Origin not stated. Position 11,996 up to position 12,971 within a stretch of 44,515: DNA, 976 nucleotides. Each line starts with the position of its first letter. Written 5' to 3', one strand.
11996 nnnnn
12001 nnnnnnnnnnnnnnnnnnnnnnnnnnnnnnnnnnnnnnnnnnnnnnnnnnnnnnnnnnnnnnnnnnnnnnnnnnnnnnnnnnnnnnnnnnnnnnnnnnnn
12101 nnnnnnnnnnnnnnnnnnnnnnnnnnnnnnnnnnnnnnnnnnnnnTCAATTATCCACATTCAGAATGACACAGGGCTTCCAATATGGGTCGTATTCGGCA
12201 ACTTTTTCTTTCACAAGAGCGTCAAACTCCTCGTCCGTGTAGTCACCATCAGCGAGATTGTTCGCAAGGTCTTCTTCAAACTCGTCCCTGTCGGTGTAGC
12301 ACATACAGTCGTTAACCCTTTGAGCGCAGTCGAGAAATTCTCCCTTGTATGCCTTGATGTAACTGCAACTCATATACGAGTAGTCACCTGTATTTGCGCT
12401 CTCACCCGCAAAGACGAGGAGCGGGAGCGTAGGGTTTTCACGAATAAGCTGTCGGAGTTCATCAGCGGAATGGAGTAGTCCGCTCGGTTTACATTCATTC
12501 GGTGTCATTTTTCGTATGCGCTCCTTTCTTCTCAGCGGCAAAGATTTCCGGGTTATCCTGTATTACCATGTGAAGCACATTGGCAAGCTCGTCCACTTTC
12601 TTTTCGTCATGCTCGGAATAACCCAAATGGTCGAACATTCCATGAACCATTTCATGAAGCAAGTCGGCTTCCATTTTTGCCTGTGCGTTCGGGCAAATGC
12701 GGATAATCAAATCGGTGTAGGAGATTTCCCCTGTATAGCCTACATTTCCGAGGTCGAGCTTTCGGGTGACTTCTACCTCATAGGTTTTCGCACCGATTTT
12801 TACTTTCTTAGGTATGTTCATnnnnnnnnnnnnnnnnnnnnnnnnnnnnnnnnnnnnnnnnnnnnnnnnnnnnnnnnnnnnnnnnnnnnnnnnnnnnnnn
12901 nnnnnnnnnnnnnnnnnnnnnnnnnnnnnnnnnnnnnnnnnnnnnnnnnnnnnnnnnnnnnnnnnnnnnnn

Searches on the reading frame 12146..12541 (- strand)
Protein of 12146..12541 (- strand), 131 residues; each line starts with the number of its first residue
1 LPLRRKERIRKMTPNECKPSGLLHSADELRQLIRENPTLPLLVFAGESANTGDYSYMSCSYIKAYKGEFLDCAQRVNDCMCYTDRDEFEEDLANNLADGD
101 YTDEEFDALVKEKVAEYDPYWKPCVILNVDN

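Call 27: search_protein_families(library=phrogs, proteins=[window:12146-12541:-], max_evalue=0.001)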
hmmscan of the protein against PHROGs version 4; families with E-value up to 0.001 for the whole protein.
window:12146-12541:- (131 aa): 1 family
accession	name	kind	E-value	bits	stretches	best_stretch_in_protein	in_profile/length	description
phrog_23660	-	unknown function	5.9e-06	27.6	1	27-129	6-102/105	-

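Call 76: search_protein_families(library=pfam, proteins=[window:12146-12541:-], max_evalue=0.1)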
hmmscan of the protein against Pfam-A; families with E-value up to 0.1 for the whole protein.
window:12146-12541:- (131 aa): 0 families

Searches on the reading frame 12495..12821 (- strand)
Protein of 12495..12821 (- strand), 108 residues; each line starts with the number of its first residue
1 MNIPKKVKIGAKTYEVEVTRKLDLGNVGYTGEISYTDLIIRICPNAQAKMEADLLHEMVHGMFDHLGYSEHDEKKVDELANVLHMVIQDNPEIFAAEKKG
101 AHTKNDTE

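Call 27: search_protein_families(library=phrogs, proteins=[window:12495-12821:-], max_evalue=0.001)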
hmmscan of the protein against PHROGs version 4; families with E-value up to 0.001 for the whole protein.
window:12495-12821:- (108 aa): 3 families
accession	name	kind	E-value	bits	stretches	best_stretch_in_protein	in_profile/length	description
phrog_1233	-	unknown function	2.5e-23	83.7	1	1-102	6-116/306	-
phrog_32557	-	unknown function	1.9e-05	25.1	1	1-90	1-96/313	-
phrog_13742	-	other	0.00078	20.1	1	49-89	58-98/248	peptidase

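Call 76: search_protein_families(library=pfam, proteins=[window:12495-12821:-], max_evalue=0.1)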
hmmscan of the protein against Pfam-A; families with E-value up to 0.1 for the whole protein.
window:12495-12821:- (108 aa): 0 families
